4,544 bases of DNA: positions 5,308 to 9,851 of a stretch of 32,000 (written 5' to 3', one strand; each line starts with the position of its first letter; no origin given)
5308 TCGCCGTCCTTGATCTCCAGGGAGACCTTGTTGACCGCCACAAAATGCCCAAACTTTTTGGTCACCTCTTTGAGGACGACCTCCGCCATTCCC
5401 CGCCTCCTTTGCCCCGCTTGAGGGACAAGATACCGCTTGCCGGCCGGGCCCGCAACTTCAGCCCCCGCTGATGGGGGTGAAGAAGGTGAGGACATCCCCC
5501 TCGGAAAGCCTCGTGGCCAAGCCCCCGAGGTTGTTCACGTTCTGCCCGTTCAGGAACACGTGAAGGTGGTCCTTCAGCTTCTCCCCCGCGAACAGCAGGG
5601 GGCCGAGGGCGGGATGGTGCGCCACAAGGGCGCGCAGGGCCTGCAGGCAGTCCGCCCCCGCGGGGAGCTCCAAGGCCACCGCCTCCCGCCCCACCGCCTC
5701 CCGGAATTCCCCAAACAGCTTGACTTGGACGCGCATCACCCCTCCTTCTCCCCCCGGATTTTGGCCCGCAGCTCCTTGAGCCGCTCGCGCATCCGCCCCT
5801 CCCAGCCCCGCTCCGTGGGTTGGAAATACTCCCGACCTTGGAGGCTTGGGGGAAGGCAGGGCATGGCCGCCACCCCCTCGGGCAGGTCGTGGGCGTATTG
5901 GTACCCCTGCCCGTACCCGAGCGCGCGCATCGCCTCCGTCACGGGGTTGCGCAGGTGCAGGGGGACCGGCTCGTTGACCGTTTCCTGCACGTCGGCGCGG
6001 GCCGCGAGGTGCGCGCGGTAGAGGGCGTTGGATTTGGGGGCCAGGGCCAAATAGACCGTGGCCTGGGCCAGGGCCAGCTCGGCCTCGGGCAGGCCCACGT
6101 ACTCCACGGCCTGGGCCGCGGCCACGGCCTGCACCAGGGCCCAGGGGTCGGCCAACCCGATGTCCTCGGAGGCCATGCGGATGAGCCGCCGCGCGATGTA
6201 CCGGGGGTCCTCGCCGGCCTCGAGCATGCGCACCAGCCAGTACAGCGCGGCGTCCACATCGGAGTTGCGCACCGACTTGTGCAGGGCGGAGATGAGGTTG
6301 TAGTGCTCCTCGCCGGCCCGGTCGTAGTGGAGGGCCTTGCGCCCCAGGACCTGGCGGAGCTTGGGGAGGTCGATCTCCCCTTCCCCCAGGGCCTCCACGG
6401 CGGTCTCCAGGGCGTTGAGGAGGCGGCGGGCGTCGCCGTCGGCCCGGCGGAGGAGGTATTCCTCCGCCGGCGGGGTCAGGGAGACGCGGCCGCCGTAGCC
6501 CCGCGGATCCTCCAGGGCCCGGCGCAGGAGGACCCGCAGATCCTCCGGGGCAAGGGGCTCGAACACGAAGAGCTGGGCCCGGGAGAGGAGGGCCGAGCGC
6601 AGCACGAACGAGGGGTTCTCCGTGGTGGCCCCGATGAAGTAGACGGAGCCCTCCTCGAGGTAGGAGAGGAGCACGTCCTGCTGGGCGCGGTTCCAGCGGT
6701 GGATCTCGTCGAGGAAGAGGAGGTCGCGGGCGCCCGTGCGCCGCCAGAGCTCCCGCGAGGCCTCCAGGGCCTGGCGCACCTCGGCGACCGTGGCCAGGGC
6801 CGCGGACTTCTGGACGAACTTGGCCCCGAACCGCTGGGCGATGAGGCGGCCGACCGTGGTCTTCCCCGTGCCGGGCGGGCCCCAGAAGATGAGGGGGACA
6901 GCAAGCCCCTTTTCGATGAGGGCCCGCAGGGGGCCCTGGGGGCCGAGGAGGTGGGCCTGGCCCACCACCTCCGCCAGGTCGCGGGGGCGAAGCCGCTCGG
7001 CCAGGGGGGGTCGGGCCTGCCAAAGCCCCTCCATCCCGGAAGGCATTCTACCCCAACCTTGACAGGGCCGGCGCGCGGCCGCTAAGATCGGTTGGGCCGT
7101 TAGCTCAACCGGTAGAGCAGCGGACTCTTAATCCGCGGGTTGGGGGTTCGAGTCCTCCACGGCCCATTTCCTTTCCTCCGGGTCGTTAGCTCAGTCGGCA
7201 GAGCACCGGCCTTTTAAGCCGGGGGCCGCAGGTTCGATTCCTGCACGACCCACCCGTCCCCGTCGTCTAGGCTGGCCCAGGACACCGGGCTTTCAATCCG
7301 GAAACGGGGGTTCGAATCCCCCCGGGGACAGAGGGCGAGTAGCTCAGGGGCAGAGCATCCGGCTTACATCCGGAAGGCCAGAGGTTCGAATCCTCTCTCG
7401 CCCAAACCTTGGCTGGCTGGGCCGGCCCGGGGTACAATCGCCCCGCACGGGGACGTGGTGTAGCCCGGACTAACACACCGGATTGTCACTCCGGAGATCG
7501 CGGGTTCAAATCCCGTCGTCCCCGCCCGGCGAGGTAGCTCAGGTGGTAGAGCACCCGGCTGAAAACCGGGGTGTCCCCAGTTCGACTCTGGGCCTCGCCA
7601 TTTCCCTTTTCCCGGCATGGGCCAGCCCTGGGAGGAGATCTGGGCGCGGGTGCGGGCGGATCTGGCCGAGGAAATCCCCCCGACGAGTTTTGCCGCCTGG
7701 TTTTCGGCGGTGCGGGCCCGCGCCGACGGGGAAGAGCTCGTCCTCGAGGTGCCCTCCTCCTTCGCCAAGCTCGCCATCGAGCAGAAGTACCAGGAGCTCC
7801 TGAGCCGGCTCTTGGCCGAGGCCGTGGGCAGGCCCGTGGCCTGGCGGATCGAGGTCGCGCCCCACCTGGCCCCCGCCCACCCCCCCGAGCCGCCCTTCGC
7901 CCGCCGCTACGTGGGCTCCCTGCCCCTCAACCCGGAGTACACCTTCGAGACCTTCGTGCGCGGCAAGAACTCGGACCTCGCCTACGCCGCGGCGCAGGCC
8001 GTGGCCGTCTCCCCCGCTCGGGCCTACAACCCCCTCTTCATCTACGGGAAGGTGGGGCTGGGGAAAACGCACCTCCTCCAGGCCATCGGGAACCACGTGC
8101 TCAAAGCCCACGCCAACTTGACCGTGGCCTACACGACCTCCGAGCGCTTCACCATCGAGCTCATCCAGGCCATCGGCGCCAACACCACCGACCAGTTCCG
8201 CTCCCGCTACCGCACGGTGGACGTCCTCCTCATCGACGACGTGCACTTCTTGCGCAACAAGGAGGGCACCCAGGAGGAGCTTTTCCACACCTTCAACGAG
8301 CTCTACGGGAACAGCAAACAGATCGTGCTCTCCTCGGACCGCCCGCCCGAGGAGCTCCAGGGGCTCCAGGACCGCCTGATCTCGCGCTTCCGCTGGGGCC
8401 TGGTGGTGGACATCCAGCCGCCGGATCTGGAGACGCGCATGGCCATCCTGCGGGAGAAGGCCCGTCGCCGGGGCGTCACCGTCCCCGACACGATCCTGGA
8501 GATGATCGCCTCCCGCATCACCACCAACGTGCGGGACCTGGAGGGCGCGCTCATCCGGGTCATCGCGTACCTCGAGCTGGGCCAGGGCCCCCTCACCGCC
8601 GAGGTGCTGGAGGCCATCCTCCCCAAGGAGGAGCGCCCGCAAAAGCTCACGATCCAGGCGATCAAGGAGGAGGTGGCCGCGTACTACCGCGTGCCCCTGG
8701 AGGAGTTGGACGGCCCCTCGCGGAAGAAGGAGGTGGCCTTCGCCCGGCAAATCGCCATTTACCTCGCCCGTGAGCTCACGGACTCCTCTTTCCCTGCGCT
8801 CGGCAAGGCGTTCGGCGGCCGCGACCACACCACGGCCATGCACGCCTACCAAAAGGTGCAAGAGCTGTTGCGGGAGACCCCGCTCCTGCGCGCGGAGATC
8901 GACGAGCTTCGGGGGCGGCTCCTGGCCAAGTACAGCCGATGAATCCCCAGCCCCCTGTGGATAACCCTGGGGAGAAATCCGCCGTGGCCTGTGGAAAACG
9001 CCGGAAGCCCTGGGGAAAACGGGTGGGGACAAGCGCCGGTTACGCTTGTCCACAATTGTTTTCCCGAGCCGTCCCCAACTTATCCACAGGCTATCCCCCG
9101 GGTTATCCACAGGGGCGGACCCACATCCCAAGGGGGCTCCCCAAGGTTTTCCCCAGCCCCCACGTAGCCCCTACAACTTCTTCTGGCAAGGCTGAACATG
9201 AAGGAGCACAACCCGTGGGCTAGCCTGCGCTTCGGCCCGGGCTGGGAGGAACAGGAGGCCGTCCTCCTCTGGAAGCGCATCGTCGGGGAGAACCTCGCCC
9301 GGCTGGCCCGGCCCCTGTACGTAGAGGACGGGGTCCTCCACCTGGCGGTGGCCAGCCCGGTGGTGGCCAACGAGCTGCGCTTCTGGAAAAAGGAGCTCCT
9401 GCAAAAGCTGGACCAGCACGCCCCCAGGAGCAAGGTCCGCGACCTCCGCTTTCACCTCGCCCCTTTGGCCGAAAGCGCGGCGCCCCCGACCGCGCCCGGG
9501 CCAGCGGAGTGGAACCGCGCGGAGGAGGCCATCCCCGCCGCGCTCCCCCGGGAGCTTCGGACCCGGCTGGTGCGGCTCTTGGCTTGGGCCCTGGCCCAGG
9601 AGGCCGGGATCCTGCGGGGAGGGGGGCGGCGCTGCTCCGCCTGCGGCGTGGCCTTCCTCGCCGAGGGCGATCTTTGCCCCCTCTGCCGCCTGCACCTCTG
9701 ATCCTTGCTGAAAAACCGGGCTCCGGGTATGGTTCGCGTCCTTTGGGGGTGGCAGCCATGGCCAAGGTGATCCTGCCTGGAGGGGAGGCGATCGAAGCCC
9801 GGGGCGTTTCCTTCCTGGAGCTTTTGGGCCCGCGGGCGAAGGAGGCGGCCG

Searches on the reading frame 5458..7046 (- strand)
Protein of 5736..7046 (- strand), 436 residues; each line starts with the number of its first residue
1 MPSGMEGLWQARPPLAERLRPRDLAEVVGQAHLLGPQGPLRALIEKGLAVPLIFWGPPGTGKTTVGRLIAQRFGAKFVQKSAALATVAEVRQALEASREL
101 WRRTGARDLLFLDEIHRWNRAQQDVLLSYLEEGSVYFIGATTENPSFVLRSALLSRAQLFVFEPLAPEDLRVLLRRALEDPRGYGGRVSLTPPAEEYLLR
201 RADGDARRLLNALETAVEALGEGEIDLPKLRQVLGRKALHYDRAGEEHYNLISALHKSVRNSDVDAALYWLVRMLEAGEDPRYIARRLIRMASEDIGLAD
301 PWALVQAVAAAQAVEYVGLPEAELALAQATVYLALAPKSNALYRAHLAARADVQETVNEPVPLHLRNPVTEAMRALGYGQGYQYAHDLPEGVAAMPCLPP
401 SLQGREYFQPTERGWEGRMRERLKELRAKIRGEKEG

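Call 6: search_protein_families(library=pfam, proteins=[window:5736-7046:-, window:5458-7023:-])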
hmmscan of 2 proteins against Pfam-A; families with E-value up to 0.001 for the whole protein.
window:5736-7046:- (436 aa): 10 families
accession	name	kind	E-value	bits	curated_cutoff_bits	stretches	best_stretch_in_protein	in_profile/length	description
PF12002.13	MgsA_C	-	2.8e-67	226.2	27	1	261-426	1-166/167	MgsA AAA+ ATPase C terminal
PF16193.11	AAA_assoc_2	-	4.9e-24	84.8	34.3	1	187-260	4-81/81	AAA C-terminal domain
PF00004.35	AAA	-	2.7e-15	57.4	21.2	1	52-162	1-128/131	ATPase family associated with various cellular activities (AAA)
PF05496.18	RuvB_N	-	3.6e-11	43.5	27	1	19-135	1-113/159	Holliday junction DNA helicase RuvB P-loop domain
PF07728.20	AAA_5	-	3.2e-08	34.1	22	1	52-137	2-97/139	AAA domain (dynein-related subfamily)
PF00158.32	Sigma54_activat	-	4.1e-05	23.8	20.2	0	108-145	95-132/168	Sigma-54 interaction domain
PF01078.27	Mg_chelatase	-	0.0003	20.7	20.3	0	52-98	25-70/207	Magnesium chelatase, subunit ChlI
PF13671.12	AAA_33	-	0.00033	21.4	27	1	53-141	3-78/143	AAA domain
PF13173.12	AAA_14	-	0.00058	20.3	27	1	52-161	5-119/129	AAA domain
PF13521.12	AAA_28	-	0.0006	20.5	27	0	53-84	3-34/164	AAA domain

window:5458-7023:- (521 aa): 1 family
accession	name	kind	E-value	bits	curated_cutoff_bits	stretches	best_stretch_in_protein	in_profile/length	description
PF02597.26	ThiS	-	9e-13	49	22.5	1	434-521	1-76/76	ThiS family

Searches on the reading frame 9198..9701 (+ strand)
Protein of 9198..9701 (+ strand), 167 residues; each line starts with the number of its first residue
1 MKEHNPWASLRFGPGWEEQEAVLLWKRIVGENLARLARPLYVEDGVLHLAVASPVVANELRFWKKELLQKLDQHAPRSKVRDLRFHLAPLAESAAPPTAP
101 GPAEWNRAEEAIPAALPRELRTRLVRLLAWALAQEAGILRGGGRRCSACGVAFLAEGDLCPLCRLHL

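Call 80: search_protein_families(library=pfam, proteins=[window:9198-9701:+], max_evalue=0.001)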
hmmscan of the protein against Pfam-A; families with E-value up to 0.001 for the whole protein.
window:9198-9701:+ (167 aa): 1 family
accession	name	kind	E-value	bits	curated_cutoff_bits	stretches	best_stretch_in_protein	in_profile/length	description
PF05258.17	DciA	-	2.6e-16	60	24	1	18-85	22-89/89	Dna[CI] antecedent, DciA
